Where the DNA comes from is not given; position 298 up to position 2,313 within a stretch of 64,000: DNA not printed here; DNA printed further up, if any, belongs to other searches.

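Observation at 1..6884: Two nonulosonic-acid synthase paralogues plus both Pse-type and Neu/Leg-type pathway enzymes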

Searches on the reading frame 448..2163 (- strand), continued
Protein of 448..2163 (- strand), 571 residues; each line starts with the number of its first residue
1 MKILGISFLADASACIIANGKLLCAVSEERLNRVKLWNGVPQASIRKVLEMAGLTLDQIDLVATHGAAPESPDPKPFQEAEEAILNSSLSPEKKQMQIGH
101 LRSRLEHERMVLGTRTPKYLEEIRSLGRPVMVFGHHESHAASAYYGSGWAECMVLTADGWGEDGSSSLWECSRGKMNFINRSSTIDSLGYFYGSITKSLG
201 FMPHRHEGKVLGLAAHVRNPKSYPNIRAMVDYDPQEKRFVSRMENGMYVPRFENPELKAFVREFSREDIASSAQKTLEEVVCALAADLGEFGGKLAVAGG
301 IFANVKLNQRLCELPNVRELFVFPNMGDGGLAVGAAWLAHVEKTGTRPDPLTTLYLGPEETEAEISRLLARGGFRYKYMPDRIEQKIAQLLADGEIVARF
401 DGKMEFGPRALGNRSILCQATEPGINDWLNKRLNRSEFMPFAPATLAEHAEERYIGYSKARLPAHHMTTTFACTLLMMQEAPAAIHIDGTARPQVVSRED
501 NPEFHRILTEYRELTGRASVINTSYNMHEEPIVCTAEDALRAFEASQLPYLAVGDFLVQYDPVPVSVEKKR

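Call 16: find_homologous_proteins(query=L001:11713-12753:+, max_evalue=1e-10)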
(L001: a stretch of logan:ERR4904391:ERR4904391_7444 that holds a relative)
Query L001:11713-12753:+ (347 aa): 864 proteins with E <= 1e-10 among 3839 candidates; the best 120 are listed.
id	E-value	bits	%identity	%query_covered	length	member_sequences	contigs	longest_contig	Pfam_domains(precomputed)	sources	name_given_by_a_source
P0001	1.3e-234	796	100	100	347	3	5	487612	PF03102.21,PF08666.18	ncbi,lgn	-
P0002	3.2e-192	656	82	100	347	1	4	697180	PF03102.21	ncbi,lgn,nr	ncbi:MAG: N-acetylneuraminate synthase family protein [Candidatus Omnitrophica bacterium]|nr:N-acety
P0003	3.5e-185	633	79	100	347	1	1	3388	PF03102.21,PF08666.18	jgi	jgi:sialic acid synthase SpsE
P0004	2.4e-184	630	77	100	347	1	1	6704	PF03102.21,PF08666.18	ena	-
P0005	2.3e-177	607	75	100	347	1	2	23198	PF03102.21,PF08666.18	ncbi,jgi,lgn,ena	-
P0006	3.4e-162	557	68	100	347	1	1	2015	PF03102.21,PF08666.18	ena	-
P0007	2.5e-158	545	68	100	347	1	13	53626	PF03102.21,PF08666.18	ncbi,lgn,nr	ncbi:MAG: N-acetylneuraminate synthase family protein [Candidatus Omnitrophica bacterium]|nr:N-acety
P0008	2.6e-158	545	67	100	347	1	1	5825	PF03102.21,PF08666.18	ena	-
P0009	1.4e-157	542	68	100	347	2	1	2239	PF03102.21,PF08666.18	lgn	-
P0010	4.7e-156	537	67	100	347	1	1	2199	PF03102.21,PF08666.18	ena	-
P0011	7.7e-154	530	66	100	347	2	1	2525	PF03102.21,PF08666.18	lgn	-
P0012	7.6e-153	527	65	100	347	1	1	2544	PF03102.21,PF08666.18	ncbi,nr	ncbi:MAG: hypothetical protein F6K35_23880 [Okeania sp. SIO2H7]|nr:hypothetical protein [Okeania sp.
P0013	7.7e-153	527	65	100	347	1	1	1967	PF03102.21,PF08666.18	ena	-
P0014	2.7e-152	525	65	100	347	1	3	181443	PF03102.21,PF08666.18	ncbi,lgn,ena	-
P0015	1.0e-151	523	65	100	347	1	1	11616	PF03102.21,PF08666.18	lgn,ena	-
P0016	1.4e-151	523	66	100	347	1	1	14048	PF03102.21,PF08666.18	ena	-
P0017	2.6e-151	522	65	100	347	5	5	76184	PF03102.21,PF08666.18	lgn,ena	-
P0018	7.4e-151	520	66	100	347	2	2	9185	PF03102.21,PF08666.18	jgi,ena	-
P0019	1.2e-150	519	63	100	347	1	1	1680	PF03102.21,PF08666.18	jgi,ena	-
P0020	1.3e-150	519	64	100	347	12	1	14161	PF03102.21,PF08666.18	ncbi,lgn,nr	ncbi:MAG TPA: N-acetylneuraminate synthase family protein [Methylomirabilota bacterium]|nr:N-acetyln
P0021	1.9e-150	519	64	100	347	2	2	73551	PF03102.21,PF08666.18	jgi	-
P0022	2.9e-150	518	64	99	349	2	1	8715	PF03102.21,PF08666.18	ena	-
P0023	7.3e-150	517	65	100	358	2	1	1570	PF03102.21,PF08666.18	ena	-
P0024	1.1e-149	516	64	100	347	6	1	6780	PF03102.21,PF08666.18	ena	-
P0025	2.8e-148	512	63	100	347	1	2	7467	PF03102.21,PF08666.18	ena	-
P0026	4.3e-148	511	63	100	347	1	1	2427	PF03102.21,PF08666.18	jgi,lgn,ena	-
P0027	4.7e-148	511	64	100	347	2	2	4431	PF03102.21,PF08666.18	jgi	-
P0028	5.1e-148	511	65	100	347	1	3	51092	PF03102.21,PF08666.18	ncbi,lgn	-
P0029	9.4e-148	510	63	100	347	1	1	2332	PF03102.21,PF08666.18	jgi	jgi:sialic acid synthase SpsE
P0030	1.6e-147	509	63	100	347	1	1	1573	PF03102.21,PF08666.18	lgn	-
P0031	1.8e-147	509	63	100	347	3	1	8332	PF03102.21,PF08666.18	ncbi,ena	-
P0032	3.7e-147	508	64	100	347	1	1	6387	PF03102.21,PF08666.18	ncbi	-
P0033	5.1e-147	507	64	99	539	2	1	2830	PF03102.21,PF08666.18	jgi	-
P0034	5.1e-147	507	64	100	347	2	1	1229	PF03102.21,PF08666.18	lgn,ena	-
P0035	6.6e-147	507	63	99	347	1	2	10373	PF03102.21,PF08666.18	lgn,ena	-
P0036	7.8e-147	507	62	100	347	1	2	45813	PF03102.21,PF08666.18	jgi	jgi:N-acetylneuraminate synthase/N,N'-diacetyllegionaminate synthase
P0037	9.1e-147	507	63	99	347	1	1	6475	PF03102.21,PF08666.18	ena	-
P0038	9.1e-147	507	63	99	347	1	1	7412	PF03102.21,PF08666.18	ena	-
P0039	1.2e-146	506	61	100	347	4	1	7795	PF03102.21,PF08666.18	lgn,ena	-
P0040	1.8e-146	506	65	100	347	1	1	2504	PF03102.21,PF08666.18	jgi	jgi:N-acetylneuraminate synthase/N,N'-diacetyllegionaminate synthase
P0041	2.9e-146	505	63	100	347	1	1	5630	PF03102.21,PF08666.18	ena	-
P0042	5.6e-146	504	66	94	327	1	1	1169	PF03102.21,PF08666.18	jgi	jgi:sialic acid synthase SpsE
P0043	7.3e-146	504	62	100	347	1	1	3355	PF03102.21,PF08666.18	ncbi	-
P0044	7.7e-146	504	63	100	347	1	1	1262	PF03102.21,PF08666.18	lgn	-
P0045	1.4e-145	503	63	100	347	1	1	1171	PF03102.21,PF08666.18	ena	-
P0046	1.4e-145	503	64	100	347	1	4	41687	PF03102.21,PF08666.18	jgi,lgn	-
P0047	1.7e-145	503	61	100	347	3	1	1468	PF03102.21,PF08666.18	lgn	-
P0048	1.8e-145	502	62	100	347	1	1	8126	PF03102.21,PF08666.18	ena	-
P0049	1.8e-145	502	63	100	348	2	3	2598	PF03102.21,PF08666.18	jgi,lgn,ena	-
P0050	1.9e-145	502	62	100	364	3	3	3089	PF03102.21,PF08666.18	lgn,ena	-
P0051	2.0e-145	502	61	100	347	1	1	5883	PF03102.21,PF08666.18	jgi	jgi:sialic acid synthase SpsE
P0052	2.4e-145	502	63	100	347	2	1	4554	PF03102.21,PF08666.18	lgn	-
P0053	3.3e-145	502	64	99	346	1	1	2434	PF03102.21,PF08666.18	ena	-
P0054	3.6e-145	501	62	100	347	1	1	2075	PF03102.21,PF08666.18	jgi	-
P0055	3.8e-145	501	62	100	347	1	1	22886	PF03102.21,PF08666.18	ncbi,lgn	-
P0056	4.5e-145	501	61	100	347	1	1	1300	PF03102.21,PF08666.18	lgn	-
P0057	4.8e-145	501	62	100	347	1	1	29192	PF03102.21,PF08666.18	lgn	-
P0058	4.8e-145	501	62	100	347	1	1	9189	PF03102.21,PF08666.18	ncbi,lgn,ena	-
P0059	5.8e-145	501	63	100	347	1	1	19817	PF03102.21,PF08666.18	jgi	-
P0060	6.3e-145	501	61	100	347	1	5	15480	PF03102.21,PF08666.18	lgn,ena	-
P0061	1.0e-144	500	62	99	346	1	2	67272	PF03102.21,PF08666.18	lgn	-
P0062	1.4e-144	499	61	100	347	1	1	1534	PF03102.21,PF08666.18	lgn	-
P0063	1.5e-144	499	62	100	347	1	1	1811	PF03102.21,PF08666.18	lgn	-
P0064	1.5e-144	499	61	100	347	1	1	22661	PF03102.21,PF08666.18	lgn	-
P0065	2.3e-144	499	63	100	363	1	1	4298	PF03102.21,PF08666.18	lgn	-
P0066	2.5e-144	499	62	100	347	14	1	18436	PF03102.21,PF08666.18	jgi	jgi:N-acetylneuraminate synthase/N,N'-diacetyllegionaminate synthase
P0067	2.6e-144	499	62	100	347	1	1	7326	PF03102.21,PF08666.18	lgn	-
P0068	2.9e-144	498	61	100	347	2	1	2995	PF03102.21,PF08666.18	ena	-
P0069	3.0e-144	498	61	100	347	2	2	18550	PF03102.21,PF08666.18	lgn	-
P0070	4.1e-144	498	64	99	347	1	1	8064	PF03102.21,PF08666.18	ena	-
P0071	4.7e-144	498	63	95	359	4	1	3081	PF03102.21,PF08666.18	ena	-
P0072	4.8e-144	498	63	100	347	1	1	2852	PF03102.21,PF08666.18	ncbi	-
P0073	4.9e-144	498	62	100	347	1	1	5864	PF03102.21,PF08666.18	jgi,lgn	-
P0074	5.8e-144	497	62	100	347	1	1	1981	PF03102.21,PF08666.18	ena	-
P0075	9.4e-144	497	62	100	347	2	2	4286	PF03102.21,PF08666.18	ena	-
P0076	9.5e-144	497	63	100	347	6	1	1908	PF03102.21,PF08666.18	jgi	jgi:N,N'-diacetyllegionaminate synthase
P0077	1.0e-143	497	61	100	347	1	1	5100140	PF03102.21,PF08666.18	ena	-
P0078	1.2e-143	496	61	100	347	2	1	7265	PF03102.21,PF08666.18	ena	-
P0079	1.2e-143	496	63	100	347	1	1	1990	PF03102.21,PF08666.18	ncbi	-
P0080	1.3e-143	496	61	100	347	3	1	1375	PF03102.21,PF08666.18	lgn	-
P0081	1.3e-143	496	61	100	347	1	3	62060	PF03102.21,PF08666.18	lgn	-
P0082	1.4e-143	496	61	100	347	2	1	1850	PF03102.21,PF08666.18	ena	-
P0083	1.4e-143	496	61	99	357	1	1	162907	PF03102.21,PF08666.18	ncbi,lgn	-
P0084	1.5e-143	496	62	100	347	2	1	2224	PF03102.21,PF08666.18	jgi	-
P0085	1.6e-143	496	63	100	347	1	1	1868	PF03102.21,PF08666.18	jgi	jgi:sialic acid synthase SpsE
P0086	2.2e-143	496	61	100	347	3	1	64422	PF03102.21,PF08666.18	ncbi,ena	-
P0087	2.3e-143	495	61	100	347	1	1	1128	PF03102.21,PF08666.18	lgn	-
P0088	2.3e-143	495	63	100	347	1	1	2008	PF03102.21,PF08666.18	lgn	-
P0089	2.5e-143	495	63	100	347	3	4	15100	PF03102.21,PF08666.18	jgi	jgi:N,N'-diacetyllegionaminate synthase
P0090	2.7e-143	495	62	99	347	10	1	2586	PF03102.21,PF08666.18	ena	-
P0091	3.1e-143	495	62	100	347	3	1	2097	PF03102.21,PF08666.18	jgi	jgi:N,N'-diacetyllegionaminate synthase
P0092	3.7e-143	495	61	100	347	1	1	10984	PF03102.21,PF08666.18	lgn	-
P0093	4.3e-143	495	61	100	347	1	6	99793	PF03102.21,PF08666.18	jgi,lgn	jgi:sialic acid synthase SpsE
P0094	4.4e-143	495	62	100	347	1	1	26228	PF03102.21,PF08666.18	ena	-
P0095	4.9e-143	494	62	99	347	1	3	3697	PF03102.21,PF08666.18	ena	-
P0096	4.9e-143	494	60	100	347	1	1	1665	PF03102.21,PF08666.18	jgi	-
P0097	5.0e-143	494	62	100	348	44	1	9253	PF03102.21,PF08666.18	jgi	jgi:N,N'-diacetyllegionaminate synthase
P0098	5.0e-143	494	61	100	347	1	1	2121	PF03102.21,PF08666.18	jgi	jgi:N,N'-diacetyllegionaminate synthase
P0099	5.0e-143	494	61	100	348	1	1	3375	PF03102.21,PF08666.18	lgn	-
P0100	7.6e-143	494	61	100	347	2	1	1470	PF03102.21,PF08666.18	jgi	jgi:sialic acid synthase SpsE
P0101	8.0e-143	494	61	100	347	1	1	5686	PF03102.21,PF08666.18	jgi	jgi:sialic acid synthase SpsE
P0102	9.1e-143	494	61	100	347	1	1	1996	PF03102.21,PF08666.18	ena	-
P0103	9.2e-143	493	61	100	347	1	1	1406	PF03102.21,PF08666.18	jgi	jgi:sialic acid synthase SpsE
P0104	1.6e-142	493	61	100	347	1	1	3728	PF03102.21,PF08666.18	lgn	-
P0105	1.9e-142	492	62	100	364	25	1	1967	PF03102.21,PF08666.18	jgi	jgi:N,N'-diacetyllegionaminate synthase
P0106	2.1e-142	492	63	100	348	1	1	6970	PF03102.21,PF08666.18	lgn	-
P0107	2.3e-142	492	61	100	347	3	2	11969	PF03102.21,PF08666.18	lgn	-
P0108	2.4e-142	492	63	100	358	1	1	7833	PF03102.21,PF08666.18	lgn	-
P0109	2.5e-142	492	59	100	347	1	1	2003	PF03102.21,PF08666.18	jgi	jgi:sialic acid synthase SpsE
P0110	2.7e-142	492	61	100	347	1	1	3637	PF03102.21,PF08666.18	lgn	-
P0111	2.9e-142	492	63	100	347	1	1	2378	PF03102.21,PF08666.18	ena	-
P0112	2.9e-142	492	61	100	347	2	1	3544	PF03102.21,PF08666.18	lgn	-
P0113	3.3e-142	492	61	99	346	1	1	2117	PF03102.21,PF08666.18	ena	-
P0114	3.6e-142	492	60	100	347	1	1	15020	PF03102.21,PF08666.18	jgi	jgi:sialic acid synthase SpsE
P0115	4.0e-142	491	60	100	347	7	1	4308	PF03102.21,PF08666.18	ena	-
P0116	4.3e-142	491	62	100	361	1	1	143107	PF03102.21,PF08666.18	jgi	jgi:N,N'-diacetyllegionaminate synthase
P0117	5.1e-142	491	63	100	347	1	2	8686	PF03102.21,PF08666.18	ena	-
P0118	5.2e-142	491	60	100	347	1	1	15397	PF03102.21,PF08666.18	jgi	jgi:sialic acid synthase SpsE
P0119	5.5e-142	491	60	100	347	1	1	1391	PF03102.21,PF08666.18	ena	-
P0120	5.8e-142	491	60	100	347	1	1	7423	PF03102.21,PF08666.18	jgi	jgi:N-acetylneuraminate synthase/N,N'-diacetyllegionaminate synthase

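Call 17: find_encoding_contigs(protein=P0001, flank=10000, max_places=4)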
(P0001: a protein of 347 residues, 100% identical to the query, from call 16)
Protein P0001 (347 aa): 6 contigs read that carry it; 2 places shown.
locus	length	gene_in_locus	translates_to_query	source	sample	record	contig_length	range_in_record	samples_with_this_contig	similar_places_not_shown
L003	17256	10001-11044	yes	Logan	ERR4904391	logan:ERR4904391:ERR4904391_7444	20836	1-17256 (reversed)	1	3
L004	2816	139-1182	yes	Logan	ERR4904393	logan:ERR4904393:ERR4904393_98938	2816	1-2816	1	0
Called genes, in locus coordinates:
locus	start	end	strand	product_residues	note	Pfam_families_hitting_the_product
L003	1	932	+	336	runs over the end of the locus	PF13489:Methyltransf_23, PF07021:MetW (weak), PF13847:Methyltransf_31, PF08241:Methyltransf_11, PF08242:Methyltransf_12, PF13649:Methyltransf_25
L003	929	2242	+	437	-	PF13231:PMT_2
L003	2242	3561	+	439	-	-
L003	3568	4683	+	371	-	PF01073:3Beta_HSD, PF01370:Epimerase, PF02719:Polysacc_synt_2, PF04321:RmlD_sub_bind, PF07993:NAD_binding_4 (weak), PF13460:NAD_binding_10, PF16363:GDP_Man_Dehyd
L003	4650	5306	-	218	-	-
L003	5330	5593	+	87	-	-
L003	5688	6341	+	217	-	PF13412:HTH_24 (weak), PF22674:C2185-like_N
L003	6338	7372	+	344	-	-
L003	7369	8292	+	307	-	PF04321:RmlD_sub_bind, PF01073:3Beta_HSD (faint), PF01370:Epimerase, PF02719:Polysacc_synt_2, PF16363:GDP_Man_Dehyd, PF07993:NAD_binding_4 (weak)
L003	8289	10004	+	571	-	PF02543:Carbam_trans_N, PF16861:Carbam_trans_C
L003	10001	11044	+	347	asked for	PF03102:NeuB, PF08666:SAF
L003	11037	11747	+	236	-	PF02348:CTP_transf_3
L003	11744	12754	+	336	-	PF01408:GFO_IDH_MocA, PF22725:GFO_IDH_MocA_C3, PF02894:GFO_IDH_MocA_C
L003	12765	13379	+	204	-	PF13302:Acetyltransf_3, PF13420:Acetyltransf_4, PF00583:Acetyltransf_1, PF13523:Acetyltransf_8 (faint)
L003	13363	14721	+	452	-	PF00202:Aminotran_3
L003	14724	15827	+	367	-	PF03102:NeuB, PF08666:SAF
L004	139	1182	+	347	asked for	PF03102:NeuB, PF08666:SAF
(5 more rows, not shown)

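Call 19: find_related_loci(query=A1, collection=genome_contigs, flank=10000)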
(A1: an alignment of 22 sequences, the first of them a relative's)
Query A1 (347 aa) in genome_contigs; peptide patterns used: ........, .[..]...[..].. (x = any residue, [..] = any of these).
61 stretches matched a pattern; 32 encode a relative of the query (tblastn E <= 1e-3); 32 distinct loci.
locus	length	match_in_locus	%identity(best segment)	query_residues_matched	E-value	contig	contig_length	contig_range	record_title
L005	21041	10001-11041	82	1-347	0e+0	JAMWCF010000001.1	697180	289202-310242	MAG: Candidatus Omnitrophota bacterium isolate JZ-2.bins.99.201901 NODE_8_length_697180_cov_2.509274, whole genome shotg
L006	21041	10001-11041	68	1-347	8e-167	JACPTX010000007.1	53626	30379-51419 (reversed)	MAG: Candidatus Omnitrophota bacterium isolate NC_groundwater_743_Ag_S-0.65um_67_24 S37_SO-6_scaffold_71712, whole genom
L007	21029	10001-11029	61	5-347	2e-150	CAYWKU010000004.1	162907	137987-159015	MAG TPA_asm: uncultured bacterium isolate SRP141376_co1_276 genome assembly, contig: NODE_174_length_162907_cov_11.22160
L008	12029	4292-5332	61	1-347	3e-150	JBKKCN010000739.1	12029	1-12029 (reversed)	MAG: Candidatus Rokuibacteriota bacterium isolate swi_bin.5 k127_17295286, whole genome shotgun sequence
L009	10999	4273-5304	61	4-347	5e-150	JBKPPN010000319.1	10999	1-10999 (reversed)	MAG: Candidatus Methylomirabilota bacterium isolate GS_EKS_MAG_00101 GS_EKS_000001749539, whole genome shotgun sequence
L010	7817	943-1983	61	1-347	1e-148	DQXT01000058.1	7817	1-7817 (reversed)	MAG TPA_asm: Deltaproteobacteria bacterium isolate HyVt-14 Ga0136651_10004292, whole genome shotgun sequence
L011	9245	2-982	64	21-347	6e-148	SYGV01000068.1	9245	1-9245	MAG: Nitrospiraceae bacterium isolate F1-60-MAGs110 F1-60__c248442, whole genome shotgun sequence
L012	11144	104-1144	60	1-347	1e-147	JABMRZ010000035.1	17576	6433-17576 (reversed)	MAG: Candidatus Tariuqbacter arcticus isolate bin.685 k141_525127, whole genome shotgun sequence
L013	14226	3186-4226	60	1-347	2e-147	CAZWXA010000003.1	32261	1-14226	MAG TPA_asm: uncultured bacterium isolate SRP119689_co1_6 genome assembly, contig: NODE_1702_length_32261_cov_5.943147,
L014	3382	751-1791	60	1-347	4e-151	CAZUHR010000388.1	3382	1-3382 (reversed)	MAG TPA_asm: uncultured Desulfobacteraceae bacterium isolate binchicken_co129_132 genome assembly, contig: NODE_110756_l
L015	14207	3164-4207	60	1-347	2e-143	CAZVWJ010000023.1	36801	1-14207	MAG TPA_asm: uncultured bacterium isolate binchicken_co77_20 genome assembly, contig: NODE_1341_length_36801_cov_12.4028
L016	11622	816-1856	60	1-347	1e-142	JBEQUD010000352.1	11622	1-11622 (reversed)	MAG: Acidobacteriota bacterium isolate MAG_Dt_03 k247_1073728, whole genome shotgun sequence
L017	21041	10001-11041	58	1-347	2e-141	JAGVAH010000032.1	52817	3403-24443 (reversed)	MAG: Syntrophobacterales bacterium isolate DeMMO6_13 c_000000040532, whole genome shotgun sequence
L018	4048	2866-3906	57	1-347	7e-145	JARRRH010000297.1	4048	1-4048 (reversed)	MAG: Deltaproteobacteria bacterium isolate Spart_223_MAG scaffold_22268, whole genome shotgun sequence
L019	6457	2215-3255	58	1-347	4e-141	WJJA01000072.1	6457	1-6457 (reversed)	MAG: bacterium isolate Bin_338 k141_412000, whole genome shotgun sequence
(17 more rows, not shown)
